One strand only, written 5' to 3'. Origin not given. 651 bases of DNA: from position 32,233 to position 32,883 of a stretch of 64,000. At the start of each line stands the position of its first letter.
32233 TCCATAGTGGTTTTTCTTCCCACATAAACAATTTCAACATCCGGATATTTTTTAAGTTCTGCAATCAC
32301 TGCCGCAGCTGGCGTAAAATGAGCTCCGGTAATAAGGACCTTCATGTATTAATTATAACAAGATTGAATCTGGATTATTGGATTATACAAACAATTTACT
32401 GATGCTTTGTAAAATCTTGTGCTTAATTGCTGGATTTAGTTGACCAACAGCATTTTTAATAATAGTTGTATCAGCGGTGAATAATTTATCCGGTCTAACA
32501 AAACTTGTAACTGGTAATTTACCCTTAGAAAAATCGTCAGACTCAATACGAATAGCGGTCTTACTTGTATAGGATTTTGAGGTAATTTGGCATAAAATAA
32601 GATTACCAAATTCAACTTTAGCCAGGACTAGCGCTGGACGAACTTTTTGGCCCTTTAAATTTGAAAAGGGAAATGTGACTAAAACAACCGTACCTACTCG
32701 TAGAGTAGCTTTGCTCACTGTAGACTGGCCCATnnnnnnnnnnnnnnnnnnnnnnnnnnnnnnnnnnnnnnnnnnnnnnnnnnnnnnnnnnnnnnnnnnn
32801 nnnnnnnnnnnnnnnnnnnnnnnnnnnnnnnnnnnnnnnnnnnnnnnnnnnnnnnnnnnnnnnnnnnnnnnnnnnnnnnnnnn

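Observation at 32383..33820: mazEF-like toxin-antitoxin pair plus a higher-GC orphan ORF inserted between murG and ftsW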

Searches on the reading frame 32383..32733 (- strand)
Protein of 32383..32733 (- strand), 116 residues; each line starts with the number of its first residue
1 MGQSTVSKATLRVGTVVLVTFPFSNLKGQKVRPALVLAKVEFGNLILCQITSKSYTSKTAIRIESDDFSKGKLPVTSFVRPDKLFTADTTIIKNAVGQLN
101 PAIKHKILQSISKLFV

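Call 3: search_protein_families(library=pfam, proteins=[window:32383-32733:-], max_evalue=0.01)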
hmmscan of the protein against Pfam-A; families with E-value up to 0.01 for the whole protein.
window:32383-32733:- (116 aa): 1 family
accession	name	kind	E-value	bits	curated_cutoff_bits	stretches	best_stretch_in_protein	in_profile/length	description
PF02452.23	PemK_toxin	-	2.3e-11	44.3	23.1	1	13-115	2-109/109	PemK-like, MazF-like toxin of type II toxin-antitoxin system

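Call 4: search_protein_families(library=ncbifam, proteins=[window:32383-32733:-], max_evalue=0.1)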
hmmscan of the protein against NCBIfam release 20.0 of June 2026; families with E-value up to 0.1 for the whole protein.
window:32383-32733:- (116 aa): 0 families

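Call 17: find_homologous_proteins(query=window:32383-32733:-, max_evalue=0.001)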
Query window:32383-32733:- (116 aa): 822 proteins with E <= 0.001 among 834 candidates; the best 120 are listed.
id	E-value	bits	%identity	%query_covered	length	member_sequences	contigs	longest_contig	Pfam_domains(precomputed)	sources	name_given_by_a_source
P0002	2.9e-66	238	100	100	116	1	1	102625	PF02452.24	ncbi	-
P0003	3.9e-51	189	79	99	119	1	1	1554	PF02452.24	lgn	-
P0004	2.7e-50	186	77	99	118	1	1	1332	PF02452.24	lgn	-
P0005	2.8e-50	186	76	100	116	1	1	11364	PF02452.24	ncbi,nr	ncbi:MAG: type II toxin-antitoxin system PemK/MazF family toxin [Candidatus Daviesbacteria bacterium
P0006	4.0e-50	186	79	99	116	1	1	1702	PF02452.24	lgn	-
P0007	5.2e-50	185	76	100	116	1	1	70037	PF02452.24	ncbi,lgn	-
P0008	1.5e-49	184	78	99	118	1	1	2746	PF02452.24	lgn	-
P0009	1.6e-49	184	76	99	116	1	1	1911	PF02452.24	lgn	-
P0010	5.3e-49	182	79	99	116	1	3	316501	PF02452.24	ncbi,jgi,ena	-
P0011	9.1e-49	181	86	89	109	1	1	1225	PF02452.24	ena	-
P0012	1.3e-48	181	79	99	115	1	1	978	PF02452.24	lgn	-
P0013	4.2e-48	179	77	99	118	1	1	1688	PF02452.24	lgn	-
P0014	4.5e-48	179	76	99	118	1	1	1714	PF02452.24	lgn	-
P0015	4.7e-48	179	76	100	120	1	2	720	PF02452.24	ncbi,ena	-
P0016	5.0e-48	179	75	99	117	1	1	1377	PF02452.24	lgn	-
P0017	5.9e-48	179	74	99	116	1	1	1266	PF02452.24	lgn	-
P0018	6.2e-48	179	77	99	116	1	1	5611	PF02452.24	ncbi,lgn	-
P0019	1.1e-47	178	73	100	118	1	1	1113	PF02452.24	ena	-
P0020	1.2e-47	178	75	99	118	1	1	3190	PF02452.24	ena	-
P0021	1.2e-47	178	75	99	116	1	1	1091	PF02452.24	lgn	-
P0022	1.5e-47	178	76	99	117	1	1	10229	PF02452.24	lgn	-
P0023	1.8e-47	177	74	99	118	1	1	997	PF02452.24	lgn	-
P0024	3.3e-47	176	77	99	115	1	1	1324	PF02452.24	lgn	-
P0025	3.8e-47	176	72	99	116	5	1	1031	PF02452.24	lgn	-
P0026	7.4e-47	175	76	99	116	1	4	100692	PF02452.24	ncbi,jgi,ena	-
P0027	7.9e-47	175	76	99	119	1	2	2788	PF02452.24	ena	-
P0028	8.9e-47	175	73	100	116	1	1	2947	PF02452.24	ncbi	-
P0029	9.3e-47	175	80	92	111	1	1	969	PF02452.24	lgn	-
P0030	1.0e-46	175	79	95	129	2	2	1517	PF02452.24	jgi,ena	-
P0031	1.3e-46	175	74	100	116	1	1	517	PF02452.24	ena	-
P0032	1.3e-46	175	76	96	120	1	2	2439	PF02452.24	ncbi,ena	-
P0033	2.4e-46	174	73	96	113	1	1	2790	PF02452.24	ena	-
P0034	3.1e-46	173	73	99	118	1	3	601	PF02452.24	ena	-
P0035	9.2e-46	172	80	89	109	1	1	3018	PF02452.24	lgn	-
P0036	9.4e-46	172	73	100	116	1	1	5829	PF02452.24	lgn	-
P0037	9.9e-46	172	81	90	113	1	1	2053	PF02452.24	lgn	-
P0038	1.0e-45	172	79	89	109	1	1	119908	PF02452.24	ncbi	ncbi:MAG: type II toxin-antitoxin system PemK/MazF family toxin [Candidatus Daviesbacteria bacterium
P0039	1.2e-45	172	73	99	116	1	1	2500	PF02452.24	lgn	-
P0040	1.2e-45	171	72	100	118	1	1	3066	PF02452.24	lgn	-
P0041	1.3e-45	171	80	89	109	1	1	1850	PF02452.24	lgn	-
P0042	1.4e-45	171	73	99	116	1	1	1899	PF02452.24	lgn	-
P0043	1.4e-45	171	75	95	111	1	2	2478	PF02452.24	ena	-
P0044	1.4e-45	171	82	89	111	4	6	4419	PF02452.24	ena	-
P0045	1.6e-45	171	81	89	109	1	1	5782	PF02452.24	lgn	-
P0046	1.7e-45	171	74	99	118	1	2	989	PF02452.24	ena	-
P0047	1.8e-45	171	80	89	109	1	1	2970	PF02452.24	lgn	-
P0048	2.1e-45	171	80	89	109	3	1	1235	PF02452.24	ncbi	-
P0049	2.6e-45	170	79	89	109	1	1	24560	PF02452.24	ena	-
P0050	3.2e-45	170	80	89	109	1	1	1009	PF02452.24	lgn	-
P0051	3.8e-45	170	79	89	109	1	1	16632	PF02452.24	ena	-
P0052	3.8e-45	170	79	89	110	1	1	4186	PF02452.24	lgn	-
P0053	4.0e-45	170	80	89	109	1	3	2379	PF02452.24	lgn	-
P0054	4.1e-45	170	77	89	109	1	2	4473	PF02452.24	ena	-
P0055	4.1e-45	170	74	95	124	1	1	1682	PF02452.24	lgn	-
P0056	4.5e-45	170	78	89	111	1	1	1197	PF02452.24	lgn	-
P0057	4.7e-45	170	79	89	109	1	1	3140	PF02452.24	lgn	-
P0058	4.8e-45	170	79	89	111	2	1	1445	PF02452.24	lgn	-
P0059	6.4e-45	169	79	90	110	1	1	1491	PF02452.24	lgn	-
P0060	7.1e-45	169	73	99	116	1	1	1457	PF02452.24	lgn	-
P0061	7.2e-45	169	79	89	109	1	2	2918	PF02452.24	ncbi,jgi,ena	-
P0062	9.2e-45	169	72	99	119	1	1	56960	PF02452.24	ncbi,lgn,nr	ncbi:MAG: type II toxin-antitoxin system PemK/MazF family toxin [Candidatus Daviesbacteria bacterium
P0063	9.4e-45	169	77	89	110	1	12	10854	PF02452.24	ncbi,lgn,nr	ncbi:MAG: type II toxin-antitoxin system PemK/MazF family toxin [Candidatus Levybacteria bacterium]|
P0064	1.0e-44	169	70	100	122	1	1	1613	PF02452.24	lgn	-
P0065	1.0e-44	168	79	90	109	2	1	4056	PF02452.24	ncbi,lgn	-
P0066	1.1e-44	168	75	99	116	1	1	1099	PF02452.24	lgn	-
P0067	1.1e-44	168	80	89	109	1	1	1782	PF02452.24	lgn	-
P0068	1.2e-44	168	80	89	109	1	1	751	PF02452.24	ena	-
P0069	1.2e-44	168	78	90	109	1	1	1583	PF02452.24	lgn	-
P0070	1.2e-44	168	76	95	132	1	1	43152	PF02452.24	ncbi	-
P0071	1.3e-44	168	70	99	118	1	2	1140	PF02452.24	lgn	-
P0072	1.5e-44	168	79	89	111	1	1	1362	PF02452.24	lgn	-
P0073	1.5e-44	168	79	90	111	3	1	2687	PF02452.24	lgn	-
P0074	1.6e-44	168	71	99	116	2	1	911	PF02452.24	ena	-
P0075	1.8e-44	168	70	99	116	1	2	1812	PF02452.24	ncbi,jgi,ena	-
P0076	2.0e-44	168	81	86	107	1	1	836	PF02452.24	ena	-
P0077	2.0e-44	168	74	95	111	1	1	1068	PF02452.24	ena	-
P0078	2.3e-44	167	77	89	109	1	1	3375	PF02452.24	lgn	-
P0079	2.4e-44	167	75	91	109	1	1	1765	PF02452.24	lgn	-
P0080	2.6e-44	167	78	89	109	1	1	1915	PF02452.24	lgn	-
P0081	2.7e-44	167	71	99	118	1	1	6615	PF02452.24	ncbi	-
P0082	3.0e-44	167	79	89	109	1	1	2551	PF02452.24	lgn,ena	-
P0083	3.2e-44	167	78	89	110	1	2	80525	PF02452.24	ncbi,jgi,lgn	ncbi:MAG: type II toxin-antitoxin system PemK/MazF family toxin [Patescibacteria group bacterium]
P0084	3.3e-44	167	72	99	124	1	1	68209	PF02452.24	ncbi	-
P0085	4.1e-44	167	73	95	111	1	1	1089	PF02452.24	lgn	-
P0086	4.7e-44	166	72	96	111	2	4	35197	PF02452.24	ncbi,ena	-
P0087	4.8e-44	166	71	99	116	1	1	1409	PF02452.24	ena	-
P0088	5.0e-44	166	78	89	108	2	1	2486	PF02452.24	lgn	-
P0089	5.0e-44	166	79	89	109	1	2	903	PF02452.24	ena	-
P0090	5.3e-44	166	78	89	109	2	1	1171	PF02452.24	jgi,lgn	-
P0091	5.4e-44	166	76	95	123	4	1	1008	PF02452.24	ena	-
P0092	6.1e-44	166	78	89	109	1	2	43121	PF02452.24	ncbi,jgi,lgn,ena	-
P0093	6.1e-44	166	78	89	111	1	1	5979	PF02452.24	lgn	-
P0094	7.0e-44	166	70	99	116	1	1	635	PF02452.24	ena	-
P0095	7.3e-44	166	75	96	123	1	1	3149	PF02452.24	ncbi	-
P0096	7.7e-44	166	80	89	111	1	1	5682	PF02452.24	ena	-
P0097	8.0e-44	166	78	89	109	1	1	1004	PF02452.24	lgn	-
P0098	8.2e-44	166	78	89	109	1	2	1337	PF02452.24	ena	-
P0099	9.2e-44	165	78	89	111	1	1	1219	PF02452.24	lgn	-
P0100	1.1e-43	165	71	99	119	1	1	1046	PF02452.24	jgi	jgi:mRNA interferase MazF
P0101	1.1e-43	165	76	89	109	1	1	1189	PF02452.24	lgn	-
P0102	1.2e-43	165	71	100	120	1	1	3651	PF02452.24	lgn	-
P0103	1.3e-43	165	78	89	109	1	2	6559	PF02452.24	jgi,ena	-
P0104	1.3e-43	165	76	89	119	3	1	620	PF02452.24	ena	-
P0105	1.4e-43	165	72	95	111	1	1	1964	PF02452.24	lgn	-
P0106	1.6e-43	165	75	91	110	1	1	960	PF02452.24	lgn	-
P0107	1.6e-43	165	77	89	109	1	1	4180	PF02452.24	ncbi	-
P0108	1.9e-43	164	72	100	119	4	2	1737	PF02452.24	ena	-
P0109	2.1e-43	164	74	91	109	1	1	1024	PF02452.24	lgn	-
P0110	2.3e-43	164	79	91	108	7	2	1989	PF02452.24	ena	-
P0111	2.3e-43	164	76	89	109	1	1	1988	PF02452.24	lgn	-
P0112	2.6e-43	164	71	95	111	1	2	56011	PF02452.24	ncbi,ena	-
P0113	2.6e-43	164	78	89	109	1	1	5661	PF02452.24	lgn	-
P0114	2.7e-43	164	74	91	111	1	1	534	PF02452.24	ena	-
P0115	3.3e-43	164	78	89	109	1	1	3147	PF02452.24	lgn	-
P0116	3.3e-43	164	76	89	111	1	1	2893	PF02452.24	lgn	-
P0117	3.4e-43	164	76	91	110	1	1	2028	PF02452.24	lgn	-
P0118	3.6e-43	164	72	99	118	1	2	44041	PF02452.24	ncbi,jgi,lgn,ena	-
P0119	3.6e-43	164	76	89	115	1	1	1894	PF02452.24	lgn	-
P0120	3.6e-43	164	73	99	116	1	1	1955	PF02452.24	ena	-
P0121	3.8e-43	163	69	99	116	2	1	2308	PF02452.24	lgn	-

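Call 19: find_encoding_contigs(protein=P0002, flank=4000, max_places=3)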
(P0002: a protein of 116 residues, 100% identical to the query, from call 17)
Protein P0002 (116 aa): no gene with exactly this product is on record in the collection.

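Call 20: find_encoding_contigs(protein=P0010, flank=5000, max_places=3)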
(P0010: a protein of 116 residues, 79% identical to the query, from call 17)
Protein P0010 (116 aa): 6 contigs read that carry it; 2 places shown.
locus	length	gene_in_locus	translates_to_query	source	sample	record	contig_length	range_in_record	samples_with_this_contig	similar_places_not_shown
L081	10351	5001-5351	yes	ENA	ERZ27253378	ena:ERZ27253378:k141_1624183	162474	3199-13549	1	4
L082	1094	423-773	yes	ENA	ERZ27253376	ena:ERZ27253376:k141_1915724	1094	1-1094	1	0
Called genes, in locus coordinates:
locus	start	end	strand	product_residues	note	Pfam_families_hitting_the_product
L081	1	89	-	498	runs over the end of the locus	-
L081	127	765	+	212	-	PF01209:Ubie_methyltran, PF08003:Methyltransf_9 (weak), PF13489:Methyltransf_23, PF02390:Methyltransf_4 (faint), PF08241:Methyltransf_11, PF08242:Methyltransf_12, PF13649:Methyltransf_25, PF13847:Methyltransf_31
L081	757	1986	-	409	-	PF00270:DEAD, PF04851:ResIII, PF00271:Helicase_C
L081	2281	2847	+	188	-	PF09335:VTT_dom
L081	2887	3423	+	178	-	PF01396:Zn_ribbon_Top1 (faint), PF07754:Ribosomal_aS21 (faint), PF12760:Zn_ribbon_IS1595 (faint), PF13240:Zn_Ribbon_1 (faint), PF13248:Zn_ribbon_3 (faint), PF26788:DUF8260 (faint)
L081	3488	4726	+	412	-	-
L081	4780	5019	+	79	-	-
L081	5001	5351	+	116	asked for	PF02452:PemK_toxin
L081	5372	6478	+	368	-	PF01926:MMR_HSR1, PF02421:FeoB_N (weak), PF06071:YchF-GTPase_C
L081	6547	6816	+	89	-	PF01250:Ribosomal_S6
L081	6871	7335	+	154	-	PF00436:SSB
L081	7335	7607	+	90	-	-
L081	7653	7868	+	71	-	-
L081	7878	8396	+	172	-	-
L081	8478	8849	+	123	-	PF01084:Ribosomal_S18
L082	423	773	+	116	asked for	PF02452:PemK_toxin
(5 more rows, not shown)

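Call 21: find_encoding_contigs(protein=P0007, flank=5000, max_places=3)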
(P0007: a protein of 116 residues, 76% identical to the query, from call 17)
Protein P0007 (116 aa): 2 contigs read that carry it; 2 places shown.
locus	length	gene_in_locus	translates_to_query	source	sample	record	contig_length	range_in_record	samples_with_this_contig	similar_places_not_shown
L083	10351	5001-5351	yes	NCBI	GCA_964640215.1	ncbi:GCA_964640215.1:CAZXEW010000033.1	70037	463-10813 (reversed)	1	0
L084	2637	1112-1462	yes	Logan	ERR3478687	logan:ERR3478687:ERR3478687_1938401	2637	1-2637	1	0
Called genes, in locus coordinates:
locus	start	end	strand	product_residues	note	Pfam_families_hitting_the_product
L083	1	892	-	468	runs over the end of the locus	PF00006:ATP-synt_ab, PF22919:ATP-synt_VA_C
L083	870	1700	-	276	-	PF00231:ATP-synt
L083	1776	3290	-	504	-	PF00006:ATP-synt_ab, PF00306:ATP-synt_ab_C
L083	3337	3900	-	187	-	-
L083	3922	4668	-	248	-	-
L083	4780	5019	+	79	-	-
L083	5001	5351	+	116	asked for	PF02452:PemK_toxin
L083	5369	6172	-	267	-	-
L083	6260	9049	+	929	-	PF00133:tRNA-synt_1, PF09334:tRNA-synt_1g, PF13603:tRNA-synt_1_2, PF00133:tRNA-synt_1, PF08264:Anticodon_1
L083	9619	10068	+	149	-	-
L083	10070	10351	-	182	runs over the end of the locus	-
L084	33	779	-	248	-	-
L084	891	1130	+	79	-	-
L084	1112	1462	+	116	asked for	PF02452:PemK_toxin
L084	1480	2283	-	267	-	-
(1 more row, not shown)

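Call 22: find_encoding_contigs(protein=P0005, flank=5000, max_places=2)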
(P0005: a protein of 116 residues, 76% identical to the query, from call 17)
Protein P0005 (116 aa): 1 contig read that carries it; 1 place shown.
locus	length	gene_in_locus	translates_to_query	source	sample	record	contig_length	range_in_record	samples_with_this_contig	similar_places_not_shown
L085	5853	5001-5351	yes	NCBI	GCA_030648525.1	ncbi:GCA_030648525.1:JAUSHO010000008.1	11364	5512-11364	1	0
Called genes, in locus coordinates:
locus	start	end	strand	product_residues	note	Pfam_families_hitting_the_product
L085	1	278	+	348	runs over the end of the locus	PF02912:Phe_tRNA-synt_N, PF01409:tRNA-synt_2d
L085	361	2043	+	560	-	PF03483:B3_4, PF03484:B5, PF17759:tRNA_synthFbeta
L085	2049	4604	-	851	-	PF00912:Transgly, PF00905:Transpeptidase, PF17957:Big_7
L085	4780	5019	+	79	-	-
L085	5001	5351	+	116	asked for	PF02452:PemK_toxin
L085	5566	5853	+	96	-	?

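Call 23: find_encoding_contigs(protein=P0026, flank=5000, max_places=2)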
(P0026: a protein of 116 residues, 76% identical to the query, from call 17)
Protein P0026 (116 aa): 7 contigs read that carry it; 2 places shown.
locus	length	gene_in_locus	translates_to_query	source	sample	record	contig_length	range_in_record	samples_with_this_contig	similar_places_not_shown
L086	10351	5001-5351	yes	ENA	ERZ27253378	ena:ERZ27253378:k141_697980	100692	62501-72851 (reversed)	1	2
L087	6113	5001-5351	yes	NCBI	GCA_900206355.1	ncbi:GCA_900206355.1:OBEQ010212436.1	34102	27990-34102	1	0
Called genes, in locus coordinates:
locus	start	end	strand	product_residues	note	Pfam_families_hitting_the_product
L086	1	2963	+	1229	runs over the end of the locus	PF04997:RNA_pol_Rpb1_1, PF00623:RNA_pol_Rpb1_2, PF04983:RNA_pol_Rpb1_3, PF05000:RNA_pol_Rpb1_4, PF04998:RNA_pol_Rpb1_5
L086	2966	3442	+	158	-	PF00164:Ribosom_S12_S23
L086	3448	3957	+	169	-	PF00177:Ribosomal_S7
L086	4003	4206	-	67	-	-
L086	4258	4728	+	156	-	PF00583:Acetyltransf_1, PF13673:Acetyltransf_10, PF13508:Acetyltransf_7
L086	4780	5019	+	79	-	PF04014:MazE_antitoxin (weak)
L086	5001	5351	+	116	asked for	PF02452:PemK_toxin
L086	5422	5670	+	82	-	PF03449:GreA_GreB_N (weak)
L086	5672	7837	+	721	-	PF00009:GTP_EFTU, PF22042:EF-G_D2, PF03144:GTP_EFTU_D2, PF14492:EFG_III, PF16658:RF3_C, PF03764:EFG_IV, PF00679:EFG_C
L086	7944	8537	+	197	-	PF01936:NYN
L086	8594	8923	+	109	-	PF18924:DUF5674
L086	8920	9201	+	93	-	-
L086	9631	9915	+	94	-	-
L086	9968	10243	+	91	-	-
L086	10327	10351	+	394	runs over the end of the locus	PF00009:GTP_EFTU, PF03144:GTP_EFTU_D2, PF03143:GTP_EFTU_D3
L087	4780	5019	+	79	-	PF04014:MazE_antitoxin (weak)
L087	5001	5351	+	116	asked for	PF02452:PemK_toxin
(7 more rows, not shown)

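Call 24: find_encoding_contigs(protein=P0038, flank=5000, max_places=2)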
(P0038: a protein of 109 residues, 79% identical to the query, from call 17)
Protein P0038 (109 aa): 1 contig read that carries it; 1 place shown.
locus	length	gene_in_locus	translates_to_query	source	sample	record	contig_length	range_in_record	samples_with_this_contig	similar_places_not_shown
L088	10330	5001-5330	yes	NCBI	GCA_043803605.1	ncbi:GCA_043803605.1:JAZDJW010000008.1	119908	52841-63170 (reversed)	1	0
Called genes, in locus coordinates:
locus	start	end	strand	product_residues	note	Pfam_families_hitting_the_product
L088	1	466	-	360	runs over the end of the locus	PF03060:NMO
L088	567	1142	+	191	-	PF04307:YdjM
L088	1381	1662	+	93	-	-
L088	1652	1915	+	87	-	PF05016:ParE_toxin (weak), PF15738:YafQ_toxin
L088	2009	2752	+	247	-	-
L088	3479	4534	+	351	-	-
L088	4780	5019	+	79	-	-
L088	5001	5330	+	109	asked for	PF02452:PemK_toxin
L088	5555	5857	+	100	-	-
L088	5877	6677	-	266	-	-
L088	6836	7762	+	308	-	-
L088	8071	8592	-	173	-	-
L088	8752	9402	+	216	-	-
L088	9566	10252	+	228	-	-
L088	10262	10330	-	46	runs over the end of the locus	-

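Call 34: find_encoding_contigs(protein=P0008, flank=3000, max_places=2)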
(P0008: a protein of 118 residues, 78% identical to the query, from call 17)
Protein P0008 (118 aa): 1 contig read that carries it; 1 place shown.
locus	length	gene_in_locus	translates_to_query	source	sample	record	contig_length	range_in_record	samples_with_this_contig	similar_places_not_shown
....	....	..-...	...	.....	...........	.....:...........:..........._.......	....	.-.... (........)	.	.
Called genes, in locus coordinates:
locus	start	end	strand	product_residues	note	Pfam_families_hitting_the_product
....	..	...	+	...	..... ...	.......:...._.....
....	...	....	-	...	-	-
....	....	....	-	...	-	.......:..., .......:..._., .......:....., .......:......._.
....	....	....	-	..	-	?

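Call 35: find_encoding_contigs(protein=P0003, flank=3000, max_places=2)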
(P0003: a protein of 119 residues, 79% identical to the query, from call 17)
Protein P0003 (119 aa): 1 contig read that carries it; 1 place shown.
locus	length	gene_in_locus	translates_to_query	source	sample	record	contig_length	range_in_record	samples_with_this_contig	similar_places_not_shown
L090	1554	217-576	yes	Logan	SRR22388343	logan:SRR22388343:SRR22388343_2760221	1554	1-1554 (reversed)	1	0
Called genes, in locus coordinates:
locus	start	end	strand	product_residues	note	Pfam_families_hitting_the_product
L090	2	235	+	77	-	?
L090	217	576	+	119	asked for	PF02452:PemK_toxin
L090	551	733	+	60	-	-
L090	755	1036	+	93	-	-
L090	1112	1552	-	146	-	?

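Call 37: search_solved_structures(query=window:32383-32733:-, max_evalue=0.01, show_alignments=3)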
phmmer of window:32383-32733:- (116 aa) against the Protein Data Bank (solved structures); distinct sequences matched with E-value up to 0.01: 0.
